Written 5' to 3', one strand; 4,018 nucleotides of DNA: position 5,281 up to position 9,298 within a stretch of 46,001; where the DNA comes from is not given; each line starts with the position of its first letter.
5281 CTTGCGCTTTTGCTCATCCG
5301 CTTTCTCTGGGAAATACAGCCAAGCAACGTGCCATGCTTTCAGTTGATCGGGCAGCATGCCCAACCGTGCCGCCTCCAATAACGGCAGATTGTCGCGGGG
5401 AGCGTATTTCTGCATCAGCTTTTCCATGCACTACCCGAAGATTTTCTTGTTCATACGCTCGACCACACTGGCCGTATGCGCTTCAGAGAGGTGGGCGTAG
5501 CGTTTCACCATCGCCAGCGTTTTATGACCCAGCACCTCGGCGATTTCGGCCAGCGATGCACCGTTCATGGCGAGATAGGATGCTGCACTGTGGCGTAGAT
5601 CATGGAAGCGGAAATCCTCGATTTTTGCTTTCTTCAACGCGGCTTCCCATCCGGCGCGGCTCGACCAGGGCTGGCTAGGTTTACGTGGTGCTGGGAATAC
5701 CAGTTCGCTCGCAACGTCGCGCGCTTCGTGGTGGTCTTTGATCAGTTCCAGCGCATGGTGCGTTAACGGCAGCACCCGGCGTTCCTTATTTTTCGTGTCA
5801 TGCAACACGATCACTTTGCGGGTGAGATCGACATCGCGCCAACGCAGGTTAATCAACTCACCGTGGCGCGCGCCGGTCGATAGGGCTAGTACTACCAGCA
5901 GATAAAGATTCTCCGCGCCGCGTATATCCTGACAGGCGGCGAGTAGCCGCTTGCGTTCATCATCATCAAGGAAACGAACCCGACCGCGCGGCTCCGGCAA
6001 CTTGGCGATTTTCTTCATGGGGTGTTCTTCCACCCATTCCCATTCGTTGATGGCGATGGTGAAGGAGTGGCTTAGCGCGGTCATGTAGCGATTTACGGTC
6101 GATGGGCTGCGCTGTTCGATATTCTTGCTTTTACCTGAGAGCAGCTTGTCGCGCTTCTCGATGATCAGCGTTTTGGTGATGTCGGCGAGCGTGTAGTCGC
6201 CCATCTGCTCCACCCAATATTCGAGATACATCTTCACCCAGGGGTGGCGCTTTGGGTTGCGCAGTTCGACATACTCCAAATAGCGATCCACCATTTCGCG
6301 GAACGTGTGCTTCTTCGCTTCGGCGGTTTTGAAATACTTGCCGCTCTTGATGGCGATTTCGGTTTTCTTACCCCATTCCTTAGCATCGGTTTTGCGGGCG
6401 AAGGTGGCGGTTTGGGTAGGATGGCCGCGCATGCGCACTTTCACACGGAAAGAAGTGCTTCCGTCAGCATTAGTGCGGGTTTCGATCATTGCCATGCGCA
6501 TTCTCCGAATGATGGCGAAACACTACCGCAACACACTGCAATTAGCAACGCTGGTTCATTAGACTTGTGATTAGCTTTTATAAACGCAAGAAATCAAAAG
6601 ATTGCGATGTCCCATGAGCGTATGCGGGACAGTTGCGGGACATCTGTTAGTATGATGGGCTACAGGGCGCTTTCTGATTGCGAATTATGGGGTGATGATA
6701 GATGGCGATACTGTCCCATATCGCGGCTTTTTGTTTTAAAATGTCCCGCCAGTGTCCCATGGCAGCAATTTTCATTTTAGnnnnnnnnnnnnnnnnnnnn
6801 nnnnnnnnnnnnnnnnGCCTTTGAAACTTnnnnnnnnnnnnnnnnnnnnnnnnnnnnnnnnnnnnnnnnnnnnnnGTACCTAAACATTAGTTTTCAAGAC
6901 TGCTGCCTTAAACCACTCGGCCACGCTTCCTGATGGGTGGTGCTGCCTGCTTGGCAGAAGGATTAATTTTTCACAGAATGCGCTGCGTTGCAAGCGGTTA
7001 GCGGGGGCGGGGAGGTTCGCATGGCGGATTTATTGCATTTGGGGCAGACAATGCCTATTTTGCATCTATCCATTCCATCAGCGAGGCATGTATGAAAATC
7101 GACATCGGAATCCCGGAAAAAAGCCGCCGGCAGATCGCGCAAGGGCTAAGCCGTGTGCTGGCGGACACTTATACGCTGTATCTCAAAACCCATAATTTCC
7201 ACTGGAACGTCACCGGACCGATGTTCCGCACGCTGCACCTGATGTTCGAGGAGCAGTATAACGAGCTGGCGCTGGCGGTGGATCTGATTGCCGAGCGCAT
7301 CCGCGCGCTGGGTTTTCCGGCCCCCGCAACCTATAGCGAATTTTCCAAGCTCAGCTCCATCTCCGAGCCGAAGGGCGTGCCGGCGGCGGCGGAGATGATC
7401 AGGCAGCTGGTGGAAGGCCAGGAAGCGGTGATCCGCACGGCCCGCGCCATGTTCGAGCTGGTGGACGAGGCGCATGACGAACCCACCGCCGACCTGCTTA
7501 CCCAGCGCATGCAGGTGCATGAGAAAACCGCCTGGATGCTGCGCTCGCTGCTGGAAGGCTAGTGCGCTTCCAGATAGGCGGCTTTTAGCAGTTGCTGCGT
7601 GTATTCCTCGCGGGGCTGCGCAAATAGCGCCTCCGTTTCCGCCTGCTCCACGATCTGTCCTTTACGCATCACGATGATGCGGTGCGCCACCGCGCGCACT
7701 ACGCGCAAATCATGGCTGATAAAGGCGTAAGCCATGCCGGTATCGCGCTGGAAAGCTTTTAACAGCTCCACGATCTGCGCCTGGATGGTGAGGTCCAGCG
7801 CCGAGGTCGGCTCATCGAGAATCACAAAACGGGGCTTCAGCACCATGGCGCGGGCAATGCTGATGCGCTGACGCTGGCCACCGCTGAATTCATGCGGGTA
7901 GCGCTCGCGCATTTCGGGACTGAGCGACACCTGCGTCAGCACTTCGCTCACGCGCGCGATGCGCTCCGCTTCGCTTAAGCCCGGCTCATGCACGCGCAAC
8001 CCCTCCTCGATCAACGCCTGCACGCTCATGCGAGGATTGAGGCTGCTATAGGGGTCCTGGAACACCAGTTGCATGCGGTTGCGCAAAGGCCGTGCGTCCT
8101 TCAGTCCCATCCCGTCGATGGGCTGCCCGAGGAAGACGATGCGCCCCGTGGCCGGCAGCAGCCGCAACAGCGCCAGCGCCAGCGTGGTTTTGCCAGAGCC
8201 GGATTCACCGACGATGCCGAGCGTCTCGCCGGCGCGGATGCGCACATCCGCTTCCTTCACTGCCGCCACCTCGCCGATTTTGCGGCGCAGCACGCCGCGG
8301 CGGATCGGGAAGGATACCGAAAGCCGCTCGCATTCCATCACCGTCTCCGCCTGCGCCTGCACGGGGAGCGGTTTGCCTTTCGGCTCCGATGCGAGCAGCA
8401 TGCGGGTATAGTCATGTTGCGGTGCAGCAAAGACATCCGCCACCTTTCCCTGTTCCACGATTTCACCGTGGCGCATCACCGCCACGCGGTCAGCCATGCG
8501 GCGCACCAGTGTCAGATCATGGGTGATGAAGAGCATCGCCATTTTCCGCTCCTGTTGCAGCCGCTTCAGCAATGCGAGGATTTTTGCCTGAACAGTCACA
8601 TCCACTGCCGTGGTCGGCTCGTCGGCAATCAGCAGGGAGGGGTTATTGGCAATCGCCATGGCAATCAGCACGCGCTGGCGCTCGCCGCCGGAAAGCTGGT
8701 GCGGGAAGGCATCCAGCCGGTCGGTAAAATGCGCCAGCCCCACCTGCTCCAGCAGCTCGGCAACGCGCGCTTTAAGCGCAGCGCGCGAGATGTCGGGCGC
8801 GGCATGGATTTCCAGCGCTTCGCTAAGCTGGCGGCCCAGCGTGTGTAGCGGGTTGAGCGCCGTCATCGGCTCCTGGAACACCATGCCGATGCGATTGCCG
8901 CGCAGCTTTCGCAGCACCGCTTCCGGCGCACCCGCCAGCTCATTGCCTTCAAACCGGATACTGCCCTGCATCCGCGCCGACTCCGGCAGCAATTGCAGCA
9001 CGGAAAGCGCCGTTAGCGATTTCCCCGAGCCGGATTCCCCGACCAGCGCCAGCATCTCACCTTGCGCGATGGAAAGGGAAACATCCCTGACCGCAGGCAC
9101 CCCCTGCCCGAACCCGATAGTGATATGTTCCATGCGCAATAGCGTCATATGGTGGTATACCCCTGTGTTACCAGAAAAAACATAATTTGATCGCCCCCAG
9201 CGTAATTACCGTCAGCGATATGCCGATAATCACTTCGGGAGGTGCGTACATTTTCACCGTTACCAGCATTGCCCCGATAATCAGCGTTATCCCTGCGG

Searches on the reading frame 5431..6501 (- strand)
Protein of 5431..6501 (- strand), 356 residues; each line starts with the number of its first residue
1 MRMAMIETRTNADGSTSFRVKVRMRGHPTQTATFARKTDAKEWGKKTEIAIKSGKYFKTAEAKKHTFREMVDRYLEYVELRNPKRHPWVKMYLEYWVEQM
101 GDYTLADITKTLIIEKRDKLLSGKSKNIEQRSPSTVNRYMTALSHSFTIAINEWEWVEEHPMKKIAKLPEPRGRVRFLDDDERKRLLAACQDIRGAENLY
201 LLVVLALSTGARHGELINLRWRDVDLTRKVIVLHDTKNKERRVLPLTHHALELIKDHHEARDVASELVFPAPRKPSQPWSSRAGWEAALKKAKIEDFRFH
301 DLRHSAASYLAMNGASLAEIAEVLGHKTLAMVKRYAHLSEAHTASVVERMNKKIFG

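Call 60: search_protein_families(library=pfam, proteins=[window:5431-6501:-], max_evalue=0.001)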
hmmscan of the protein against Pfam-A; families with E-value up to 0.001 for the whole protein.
window:5431-6501:- (356 aa): 2 families
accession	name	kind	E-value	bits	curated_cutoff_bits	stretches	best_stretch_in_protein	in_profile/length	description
PF00589.27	Phage_integrase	-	2e-35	122.6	27.1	1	177-341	2-171/172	Phage integrase family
PF24624.1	Int_N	-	5e-07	30.8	27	1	69-168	7-99/100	Phage integrase, N-terminal domain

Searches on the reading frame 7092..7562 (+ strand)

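Call 60: search_protein_families(library=pfam, proteins=[window:7092-7562:+], max_evalue=0.001)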
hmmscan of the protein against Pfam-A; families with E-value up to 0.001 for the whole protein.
window:7092-7562:+ (156 aa): 1 family
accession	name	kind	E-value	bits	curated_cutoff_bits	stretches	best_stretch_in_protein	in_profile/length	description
PF00210.30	Ferritin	-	1.4e-28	100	24.5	1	18-155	3-137/142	Ferritin-like domain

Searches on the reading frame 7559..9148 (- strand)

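Call 60: search_protein_families(library=pfam, proteins=[window:7559-9148:-], max_evalue=0.001)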
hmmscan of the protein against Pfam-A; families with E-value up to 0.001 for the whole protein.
window:7559-9148:- (529 aa): 20 families
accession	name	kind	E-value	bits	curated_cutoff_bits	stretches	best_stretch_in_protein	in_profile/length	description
PF00005.33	ABC_tran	-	4.1e-63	212.5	25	2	298-449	2-137/137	ABC transporter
PF02463.25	SMC_N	-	8.2e-11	42.2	40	1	31-226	25-213/220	RecF/RecN/SMC N terminal domain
PF13304.12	AAA_21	-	1.1e-10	42.6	27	0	416-468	233-288/304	AAA domain, putative AbiEii toxin, Type IV TA system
PF13401.12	AAA_22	-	6.8e-10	39.8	27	0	31-132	6-78/130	AAA domain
PF13191.12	AAA_16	-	1.4e-09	39.1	32.6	1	302-420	19-119/167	AAA ATPase domain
PF08352.17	oligo_HPY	-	3e-09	37.6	27.1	1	231-258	1-28/65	Oligopeptide/dipeptide transporter, C-terminal region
PF13555.12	AAA_29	-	3.2e-07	30.4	27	0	301-336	16-51/61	P-loop containing region of AAA domain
PF01078.27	Mg_chelatase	-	1.2e-06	28.5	20.3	0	293-384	8-95/207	Magnesium chelatase, subunit ChlI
PF04665.18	Pox_A32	-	4.8e-05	23.4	22.8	0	310-344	16-50/242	Poxvirus A32 protein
PF01656.29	CbiA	-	5.8e-05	23.5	25.4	0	314-347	6-38/125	CobQ/CobB/MinD/ParA nucleotide binding domain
PF20720.3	nSTAND3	-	6.3e-05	23.1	27.2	0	298-334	8-44/155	Novel STAND NTPase 3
PF07728.20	AAA_5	-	0.00019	21.9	22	0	312-338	4-31/139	AAA domain (dynein-related subfamily)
PF01935.23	DUF87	-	0.00023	21.8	23.2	0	290-331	2-47/220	Helicase HerA, central domain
PF09818.15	ABC_ATPase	-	0.00043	19.8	23.2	0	420-505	157-242/283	P-loop domain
PF00270.35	DEAD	-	0.00047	20.4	26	0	26-204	10-154/167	DEAD/DEAH box helicase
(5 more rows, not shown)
